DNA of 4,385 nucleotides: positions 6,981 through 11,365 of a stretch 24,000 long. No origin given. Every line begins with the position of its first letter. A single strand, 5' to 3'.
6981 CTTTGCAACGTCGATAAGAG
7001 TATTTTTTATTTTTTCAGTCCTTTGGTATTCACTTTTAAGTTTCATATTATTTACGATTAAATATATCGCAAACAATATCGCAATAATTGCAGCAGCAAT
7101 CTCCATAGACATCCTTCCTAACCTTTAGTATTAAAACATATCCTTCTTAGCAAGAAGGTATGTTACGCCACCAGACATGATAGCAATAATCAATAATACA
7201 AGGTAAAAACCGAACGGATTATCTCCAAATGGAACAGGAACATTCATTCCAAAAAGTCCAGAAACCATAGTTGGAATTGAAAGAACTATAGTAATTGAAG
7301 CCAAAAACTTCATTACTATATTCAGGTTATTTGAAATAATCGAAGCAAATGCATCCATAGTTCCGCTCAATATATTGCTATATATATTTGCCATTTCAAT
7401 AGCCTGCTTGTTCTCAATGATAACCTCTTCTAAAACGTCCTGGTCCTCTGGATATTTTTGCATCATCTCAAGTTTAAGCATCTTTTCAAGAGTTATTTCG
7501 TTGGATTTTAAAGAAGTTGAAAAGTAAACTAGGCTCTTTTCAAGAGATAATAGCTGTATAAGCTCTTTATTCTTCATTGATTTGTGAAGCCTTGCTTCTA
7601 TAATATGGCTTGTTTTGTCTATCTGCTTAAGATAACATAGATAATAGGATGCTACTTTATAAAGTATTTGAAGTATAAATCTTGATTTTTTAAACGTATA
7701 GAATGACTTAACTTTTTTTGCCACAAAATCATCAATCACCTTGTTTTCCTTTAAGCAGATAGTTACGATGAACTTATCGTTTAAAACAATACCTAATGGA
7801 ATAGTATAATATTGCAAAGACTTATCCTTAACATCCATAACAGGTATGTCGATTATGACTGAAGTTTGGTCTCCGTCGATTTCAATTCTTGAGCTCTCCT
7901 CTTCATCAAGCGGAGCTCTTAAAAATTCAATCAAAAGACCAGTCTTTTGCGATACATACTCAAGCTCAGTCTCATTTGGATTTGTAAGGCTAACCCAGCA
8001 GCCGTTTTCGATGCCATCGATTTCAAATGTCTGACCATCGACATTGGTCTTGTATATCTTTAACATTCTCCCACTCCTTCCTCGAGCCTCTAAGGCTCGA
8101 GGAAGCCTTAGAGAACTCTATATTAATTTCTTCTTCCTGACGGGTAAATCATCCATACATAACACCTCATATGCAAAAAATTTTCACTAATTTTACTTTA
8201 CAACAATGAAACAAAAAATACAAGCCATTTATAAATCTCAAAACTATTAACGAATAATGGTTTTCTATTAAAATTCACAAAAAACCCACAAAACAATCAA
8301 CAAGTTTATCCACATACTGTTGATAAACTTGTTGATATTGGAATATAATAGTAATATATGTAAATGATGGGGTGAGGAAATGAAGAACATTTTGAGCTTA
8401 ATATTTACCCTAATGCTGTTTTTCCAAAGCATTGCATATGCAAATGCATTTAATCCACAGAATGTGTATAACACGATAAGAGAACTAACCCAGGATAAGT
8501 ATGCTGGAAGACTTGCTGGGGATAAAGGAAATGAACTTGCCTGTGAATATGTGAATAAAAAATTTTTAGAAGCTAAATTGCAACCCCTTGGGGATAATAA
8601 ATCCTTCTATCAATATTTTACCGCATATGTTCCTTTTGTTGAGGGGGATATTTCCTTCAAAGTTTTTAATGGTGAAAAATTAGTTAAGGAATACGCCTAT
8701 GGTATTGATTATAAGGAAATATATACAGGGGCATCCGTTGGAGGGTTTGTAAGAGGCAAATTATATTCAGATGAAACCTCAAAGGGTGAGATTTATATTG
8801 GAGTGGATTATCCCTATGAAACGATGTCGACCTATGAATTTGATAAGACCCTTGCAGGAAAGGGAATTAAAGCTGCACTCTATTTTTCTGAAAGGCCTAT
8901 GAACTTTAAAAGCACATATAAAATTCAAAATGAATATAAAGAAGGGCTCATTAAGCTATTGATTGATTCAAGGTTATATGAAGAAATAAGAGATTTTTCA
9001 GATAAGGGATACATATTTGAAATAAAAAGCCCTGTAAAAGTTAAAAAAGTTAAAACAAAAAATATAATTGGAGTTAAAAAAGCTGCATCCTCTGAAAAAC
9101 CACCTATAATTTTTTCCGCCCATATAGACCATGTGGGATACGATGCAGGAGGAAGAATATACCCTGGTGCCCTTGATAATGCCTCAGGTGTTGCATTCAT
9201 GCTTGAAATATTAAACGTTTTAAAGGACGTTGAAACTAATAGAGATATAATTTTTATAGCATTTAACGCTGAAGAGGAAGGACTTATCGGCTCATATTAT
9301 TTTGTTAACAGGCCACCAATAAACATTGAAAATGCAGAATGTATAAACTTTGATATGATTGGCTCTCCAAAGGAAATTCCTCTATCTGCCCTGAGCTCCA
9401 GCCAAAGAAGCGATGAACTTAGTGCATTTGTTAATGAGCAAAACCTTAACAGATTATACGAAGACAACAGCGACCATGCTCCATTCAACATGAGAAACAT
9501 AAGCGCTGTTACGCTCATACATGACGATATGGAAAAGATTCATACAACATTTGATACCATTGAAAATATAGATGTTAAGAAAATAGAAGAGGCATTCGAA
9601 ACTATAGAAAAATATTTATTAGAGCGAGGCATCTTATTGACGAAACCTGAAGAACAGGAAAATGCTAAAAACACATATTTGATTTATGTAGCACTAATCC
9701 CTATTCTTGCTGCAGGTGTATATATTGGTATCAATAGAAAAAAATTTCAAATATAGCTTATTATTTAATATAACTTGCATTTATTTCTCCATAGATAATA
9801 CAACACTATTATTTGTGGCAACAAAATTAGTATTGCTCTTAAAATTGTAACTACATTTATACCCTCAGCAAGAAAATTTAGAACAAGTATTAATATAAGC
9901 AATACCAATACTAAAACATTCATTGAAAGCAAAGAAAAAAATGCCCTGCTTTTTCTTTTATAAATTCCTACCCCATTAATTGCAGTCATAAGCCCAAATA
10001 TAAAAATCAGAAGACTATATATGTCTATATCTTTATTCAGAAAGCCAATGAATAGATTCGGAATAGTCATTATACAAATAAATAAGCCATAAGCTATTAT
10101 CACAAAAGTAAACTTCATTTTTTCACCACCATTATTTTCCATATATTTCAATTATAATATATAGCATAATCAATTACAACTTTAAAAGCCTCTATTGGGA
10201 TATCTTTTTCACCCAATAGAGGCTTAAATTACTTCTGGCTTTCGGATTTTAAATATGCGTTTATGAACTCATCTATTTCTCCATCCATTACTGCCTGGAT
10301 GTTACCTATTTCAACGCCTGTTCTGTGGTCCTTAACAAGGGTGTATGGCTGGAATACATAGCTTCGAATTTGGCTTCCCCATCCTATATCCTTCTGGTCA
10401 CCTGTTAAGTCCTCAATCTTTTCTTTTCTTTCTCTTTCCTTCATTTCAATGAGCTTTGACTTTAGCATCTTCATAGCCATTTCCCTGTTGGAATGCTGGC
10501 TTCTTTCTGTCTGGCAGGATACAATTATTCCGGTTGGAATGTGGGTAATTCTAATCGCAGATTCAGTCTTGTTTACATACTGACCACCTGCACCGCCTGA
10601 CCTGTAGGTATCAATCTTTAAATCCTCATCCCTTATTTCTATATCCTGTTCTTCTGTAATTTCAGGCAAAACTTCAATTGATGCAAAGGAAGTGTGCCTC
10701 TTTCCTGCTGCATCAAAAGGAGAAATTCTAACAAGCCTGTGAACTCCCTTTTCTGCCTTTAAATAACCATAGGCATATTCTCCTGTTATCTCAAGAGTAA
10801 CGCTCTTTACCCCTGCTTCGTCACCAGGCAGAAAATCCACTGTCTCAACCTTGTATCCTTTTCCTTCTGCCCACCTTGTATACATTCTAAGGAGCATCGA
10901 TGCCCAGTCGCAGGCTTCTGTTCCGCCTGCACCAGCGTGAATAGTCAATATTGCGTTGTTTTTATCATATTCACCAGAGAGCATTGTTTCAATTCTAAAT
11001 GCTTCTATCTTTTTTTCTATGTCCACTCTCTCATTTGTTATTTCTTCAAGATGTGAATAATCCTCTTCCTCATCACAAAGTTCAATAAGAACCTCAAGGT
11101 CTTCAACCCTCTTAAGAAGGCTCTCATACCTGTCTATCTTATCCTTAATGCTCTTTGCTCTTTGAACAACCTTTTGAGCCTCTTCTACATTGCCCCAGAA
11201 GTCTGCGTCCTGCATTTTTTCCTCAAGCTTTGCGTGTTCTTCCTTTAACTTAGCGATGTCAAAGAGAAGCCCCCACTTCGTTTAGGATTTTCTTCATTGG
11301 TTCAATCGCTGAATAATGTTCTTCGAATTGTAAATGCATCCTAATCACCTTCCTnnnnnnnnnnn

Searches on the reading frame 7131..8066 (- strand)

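Call 29: search_protein_families(library=ncbifam, proteins=[window:7131-8066:-], max_evalue=0.001)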
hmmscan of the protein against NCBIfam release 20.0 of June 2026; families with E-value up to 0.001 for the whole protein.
window:7131-8066:- (311 aa): 2 families
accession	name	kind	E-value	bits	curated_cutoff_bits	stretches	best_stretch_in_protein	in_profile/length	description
TIGR00383.1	corA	equivalog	4.1e-28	98.7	200.75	1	20-308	27-317/320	magnesium/cobalt transporter CorA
NF007092.0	PRK09546.1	equivalog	7.2e-08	31.9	292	1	20-308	38-324/327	zinc transporter ZntB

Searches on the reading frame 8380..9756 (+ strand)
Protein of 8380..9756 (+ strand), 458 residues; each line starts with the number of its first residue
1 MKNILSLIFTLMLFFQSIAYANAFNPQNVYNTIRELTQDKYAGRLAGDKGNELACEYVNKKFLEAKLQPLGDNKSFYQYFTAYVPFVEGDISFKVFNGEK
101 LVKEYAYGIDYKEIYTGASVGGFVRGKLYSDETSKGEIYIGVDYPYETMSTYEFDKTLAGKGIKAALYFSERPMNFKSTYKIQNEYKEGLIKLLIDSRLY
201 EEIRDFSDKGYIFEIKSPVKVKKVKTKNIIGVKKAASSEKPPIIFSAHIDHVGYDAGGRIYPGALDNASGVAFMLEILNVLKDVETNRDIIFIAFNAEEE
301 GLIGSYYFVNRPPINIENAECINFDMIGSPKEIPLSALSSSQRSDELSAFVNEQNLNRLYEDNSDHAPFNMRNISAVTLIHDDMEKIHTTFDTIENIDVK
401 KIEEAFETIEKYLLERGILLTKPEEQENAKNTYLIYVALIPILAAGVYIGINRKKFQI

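Call 29: search_protein_families(library=ncbifam, proteins=[window:8380-9756:+], max_evalue=0.001)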
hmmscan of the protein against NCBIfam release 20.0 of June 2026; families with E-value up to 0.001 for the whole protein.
window:8380-9756:+ (458 aa): 10 families
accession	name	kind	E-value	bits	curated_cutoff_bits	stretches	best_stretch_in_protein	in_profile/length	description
NF045908.1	AminopepLapALeg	equivalog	1.6e-10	40.4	600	1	237-332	201-294/396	aminopeptidase LapA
NF007568.0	PRK10199.1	equivalog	2.6e-10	40.1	298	1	202-311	73-188/346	aminopeptidase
TIGR01883.1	PepT-like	hypoth_equivalog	7.7e-07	28.4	274.25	1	263-322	98-156/361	peptidase T-like protein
TIGR03107.1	glu_aminopep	equivalog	2.5e-05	23.3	469.7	0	260-309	172-221/350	glutamyl aminopeptidase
NF006405.0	PRK08652.1-3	equivalog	3.7e-05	23.1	455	0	256-301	83-131/367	acetylornithine deacetylase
NF006771.0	PRK09290.1-5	subfamily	0.00028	19.5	399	1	220-301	53-134/413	allantoate amidohydrolase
NF009920.0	PRK13381.1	subfamily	0.00038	19.4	293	0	266-308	144-187/412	peptidase T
TIGR01910.1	DapE-ArgE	subfamily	0.00056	19.2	217.6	0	218-312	42-153/373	ArgE/DapE family deacylase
TIGR01900.1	dapE-gram_pos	equivalog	0.00064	18.7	304.2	0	259-299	83-124/351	succinyl-diaminopimelate desuccinylase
NF058540.1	Ncarbamyl_ErtE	equivalog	0.00084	18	520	0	219-300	55-131/418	N-carbamyl-l-glutamate amidohydrolase ErtE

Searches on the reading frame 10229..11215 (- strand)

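Call 7: search_protein_families(library=pfam, proteins=[window:10229-11215:-])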
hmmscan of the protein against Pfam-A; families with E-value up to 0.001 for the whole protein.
window:10229-11215:- (328 aa): 2 families
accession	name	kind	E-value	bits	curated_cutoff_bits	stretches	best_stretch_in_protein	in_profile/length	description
PF03462.23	PCRF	-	3.5e-58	197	24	1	1-180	12-194/194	PCRF domain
PF00472.26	RF-1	-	9e-45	151.8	35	1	189-298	2-116/116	RF-1 domain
